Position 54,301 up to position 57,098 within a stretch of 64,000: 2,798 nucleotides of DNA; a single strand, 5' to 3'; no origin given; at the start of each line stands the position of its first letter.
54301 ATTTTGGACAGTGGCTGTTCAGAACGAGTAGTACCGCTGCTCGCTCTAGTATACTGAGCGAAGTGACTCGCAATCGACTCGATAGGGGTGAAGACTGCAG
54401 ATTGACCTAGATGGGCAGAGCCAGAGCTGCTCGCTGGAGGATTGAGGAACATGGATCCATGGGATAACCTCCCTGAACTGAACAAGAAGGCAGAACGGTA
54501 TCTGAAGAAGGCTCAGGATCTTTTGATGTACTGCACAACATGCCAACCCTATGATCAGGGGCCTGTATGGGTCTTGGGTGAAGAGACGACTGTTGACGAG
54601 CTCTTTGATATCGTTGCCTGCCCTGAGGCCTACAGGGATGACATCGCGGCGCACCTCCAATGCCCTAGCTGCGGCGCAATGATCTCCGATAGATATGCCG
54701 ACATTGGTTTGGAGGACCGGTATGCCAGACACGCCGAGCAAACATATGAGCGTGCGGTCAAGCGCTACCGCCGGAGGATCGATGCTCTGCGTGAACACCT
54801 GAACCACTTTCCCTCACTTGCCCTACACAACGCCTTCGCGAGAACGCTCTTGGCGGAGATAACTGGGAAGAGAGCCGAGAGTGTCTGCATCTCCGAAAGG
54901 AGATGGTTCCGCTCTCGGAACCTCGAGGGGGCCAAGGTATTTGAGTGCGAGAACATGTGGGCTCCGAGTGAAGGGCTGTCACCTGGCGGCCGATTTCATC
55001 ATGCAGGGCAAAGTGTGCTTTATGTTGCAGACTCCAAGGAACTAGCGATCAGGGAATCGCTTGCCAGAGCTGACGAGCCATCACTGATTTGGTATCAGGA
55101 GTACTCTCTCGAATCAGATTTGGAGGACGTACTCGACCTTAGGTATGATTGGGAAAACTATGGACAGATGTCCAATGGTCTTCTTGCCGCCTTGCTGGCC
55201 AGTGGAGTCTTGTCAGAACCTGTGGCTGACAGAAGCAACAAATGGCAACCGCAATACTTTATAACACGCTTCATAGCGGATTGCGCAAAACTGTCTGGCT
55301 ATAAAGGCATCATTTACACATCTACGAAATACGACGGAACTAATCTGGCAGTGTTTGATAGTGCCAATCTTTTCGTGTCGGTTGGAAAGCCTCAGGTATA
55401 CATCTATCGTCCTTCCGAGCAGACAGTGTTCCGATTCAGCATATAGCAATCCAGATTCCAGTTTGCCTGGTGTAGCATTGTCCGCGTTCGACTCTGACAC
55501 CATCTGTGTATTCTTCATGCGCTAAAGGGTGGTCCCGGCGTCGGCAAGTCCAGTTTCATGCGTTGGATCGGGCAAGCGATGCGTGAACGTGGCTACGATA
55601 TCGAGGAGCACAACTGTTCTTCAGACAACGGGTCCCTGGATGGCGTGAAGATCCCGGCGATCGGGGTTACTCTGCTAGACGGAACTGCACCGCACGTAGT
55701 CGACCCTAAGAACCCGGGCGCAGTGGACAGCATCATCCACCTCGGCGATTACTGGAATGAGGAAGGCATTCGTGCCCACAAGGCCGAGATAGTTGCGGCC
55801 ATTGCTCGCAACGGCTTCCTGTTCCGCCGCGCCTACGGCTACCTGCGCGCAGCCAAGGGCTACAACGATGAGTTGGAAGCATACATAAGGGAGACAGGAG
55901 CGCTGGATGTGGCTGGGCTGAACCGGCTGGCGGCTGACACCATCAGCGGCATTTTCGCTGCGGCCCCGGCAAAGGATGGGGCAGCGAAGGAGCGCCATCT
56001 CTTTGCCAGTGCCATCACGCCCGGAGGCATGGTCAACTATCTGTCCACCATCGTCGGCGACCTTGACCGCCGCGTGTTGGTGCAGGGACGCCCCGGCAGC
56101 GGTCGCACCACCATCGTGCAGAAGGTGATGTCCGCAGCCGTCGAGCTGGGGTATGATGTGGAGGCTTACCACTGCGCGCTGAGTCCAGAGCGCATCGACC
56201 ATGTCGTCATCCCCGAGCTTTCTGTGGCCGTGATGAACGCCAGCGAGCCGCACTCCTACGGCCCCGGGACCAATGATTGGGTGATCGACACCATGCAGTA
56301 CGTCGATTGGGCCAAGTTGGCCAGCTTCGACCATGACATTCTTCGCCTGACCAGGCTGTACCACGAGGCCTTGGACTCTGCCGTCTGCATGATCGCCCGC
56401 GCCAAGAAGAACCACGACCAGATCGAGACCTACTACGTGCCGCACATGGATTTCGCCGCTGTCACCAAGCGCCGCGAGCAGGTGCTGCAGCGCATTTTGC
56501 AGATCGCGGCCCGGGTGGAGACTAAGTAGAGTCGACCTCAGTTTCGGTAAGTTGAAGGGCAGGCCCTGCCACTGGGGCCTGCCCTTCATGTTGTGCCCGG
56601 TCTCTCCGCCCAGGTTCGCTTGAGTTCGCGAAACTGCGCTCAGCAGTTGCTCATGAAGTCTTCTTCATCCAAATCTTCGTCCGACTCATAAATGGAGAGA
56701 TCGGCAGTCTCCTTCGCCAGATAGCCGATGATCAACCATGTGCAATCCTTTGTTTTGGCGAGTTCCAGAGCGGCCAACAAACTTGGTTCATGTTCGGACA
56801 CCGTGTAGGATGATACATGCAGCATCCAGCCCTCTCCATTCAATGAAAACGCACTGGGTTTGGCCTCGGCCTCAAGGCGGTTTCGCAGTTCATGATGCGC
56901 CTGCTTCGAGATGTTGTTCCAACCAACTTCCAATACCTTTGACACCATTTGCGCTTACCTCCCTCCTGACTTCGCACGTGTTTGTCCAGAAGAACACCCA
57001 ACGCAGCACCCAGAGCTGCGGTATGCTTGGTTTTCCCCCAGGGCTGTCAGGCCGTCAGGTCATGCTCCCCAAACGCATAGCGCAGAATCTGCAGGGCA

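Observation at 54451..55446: RES-domain toxin-like protein with N-terminal zinc-ribbon extension and no Xre antitoxin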

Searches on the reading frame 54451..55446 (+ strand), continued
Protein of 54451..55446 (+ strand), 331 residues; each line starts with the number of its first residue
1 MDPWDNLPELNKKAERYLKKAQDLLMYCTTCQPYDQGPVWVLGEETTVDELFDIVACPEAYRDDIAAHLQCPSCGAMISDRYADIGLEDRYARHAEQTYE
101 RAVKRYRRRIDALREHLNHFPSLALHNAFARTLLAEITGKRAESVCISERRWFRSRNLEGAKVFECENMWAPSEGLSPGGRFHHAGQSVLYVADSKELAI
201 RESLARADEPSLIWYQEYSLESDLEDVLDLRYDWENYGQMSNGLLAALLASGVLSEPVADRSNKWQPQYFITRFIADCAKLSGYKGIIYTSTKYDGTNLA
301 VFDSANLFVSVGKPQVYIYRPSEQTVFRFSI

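Call 94: fold_search(model_id=the predicted structure, library=viral)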
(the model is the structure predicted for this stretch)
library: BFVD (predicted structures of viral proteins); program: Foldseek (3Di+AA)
matches with E <= 10: 134; with E <= 0.001: 1
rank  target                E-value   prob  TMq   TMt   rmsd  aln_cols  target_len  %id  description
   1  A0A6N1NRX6            6.3e-04  1.00  0.27  0.44   9.3       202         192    7  Putative orfan [Tupanvirus soda lake]
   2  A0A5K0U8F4            1.4e-03  1.00  0.27  0.26  10.1       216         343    6  Uncharacterized protein [Yasminevirus sp. GU-2018]
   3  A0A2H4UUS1            3.5e-03  1.00  0.25  0.22   8.8       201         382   10  Uncharacterized protein [Bodo saltans virus]
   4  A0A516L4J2            7.6e-03  0.84  0.24  0.11  17.2       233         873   13  (no name in the UniProt tables at hand)
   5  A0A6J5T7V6            9.6e-03  0.51  0.19  0.14  14.1       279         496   12  Uncharacterized protein [uncultured Caudovirales phage]
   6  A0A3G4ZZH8            1.3e-02  0.96  0.24  0.17  11.6       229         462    7  Uncharacterized protein [Gaeavirus sp.]
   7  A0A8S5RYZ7            1.3e-02  0.85  0.20  0.37  10.8       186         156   11  Uncharacterized protein [Myoviridae sp. ctNQV2]
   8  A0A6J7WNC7            2.1e-02  0.89  0.24  0.09  14.4       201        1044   11  LT_GEWL domain containing protein (Fragment) [uncultured Caudovirales phage]
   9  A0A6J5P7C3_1          2.2e-02  0.97  0.22  0.07   6.6       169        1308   17  Uncharacterized protein [uncultured Caudovirales phage]
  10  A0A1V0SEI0            3.2e-02  0.66  0.26  0.10  14.8       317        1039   11  Uncharacterized protein [Hokovirus HKV1]
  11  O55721                3.6e-02  0.87  0.24  0.38  11.2       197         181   12  Putative poly [ADP-ribose] polymerase-like 100L [Invertebrate iridescent virus 6]
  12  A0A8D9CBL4            3.8e-02  0.66  0.22  0.28  10.3       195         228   13  Uncharacterized protein [uncultured marine phage]
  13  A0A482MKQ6            4.5e-02  0.82  0.23  0.47   8.0       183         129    8  Uncharacterized protein [Burkholderia phage BcepSauron]
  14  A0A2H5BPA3            5.1e-02  0.89  0.25  0.49  10.0       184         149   13  ART-PolyVal-like domain-containing protein [Salmonella phage Mutine]
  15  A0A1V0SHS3            5.1e-02  0.77  0.27  0.12  11.1       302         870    8  Glycosyltransferase [Klosneuvirus KNV1]
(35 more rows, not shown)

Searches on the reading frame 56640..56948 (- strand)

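Call 3: search_protein_families(library=pfam, proteins=[window:56640-56948:-], max_evalue=0.1)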
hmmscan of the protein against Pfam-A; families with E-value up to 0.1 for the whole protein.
window:56640-56948:- (102 aa): 1 family
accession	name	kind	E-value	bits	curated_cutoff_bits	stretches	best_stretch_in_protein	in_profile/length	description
PF19419.5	DUF5983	-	3.8e-05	24.3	27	1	8-88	4-89/90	Family of unknown function (DUF5983) C-terminal domain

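Call 4: search_protein_families(library=padloc, proteins=[window:56640-56948:-], max_evalue=0.1)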
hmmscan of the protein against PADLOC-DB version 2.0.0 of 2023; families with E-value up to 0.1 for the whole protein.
window:56640-56948:- (102 aa): 0 families

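Call 5: search_protein_families(library=ncbifam, proteins=[window:56640-56948:-], max_evalue=0.1)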
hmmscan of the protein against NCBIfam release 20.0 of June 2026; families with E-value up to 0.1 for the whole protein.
window:56640-56948:- (102 aa): 0 families
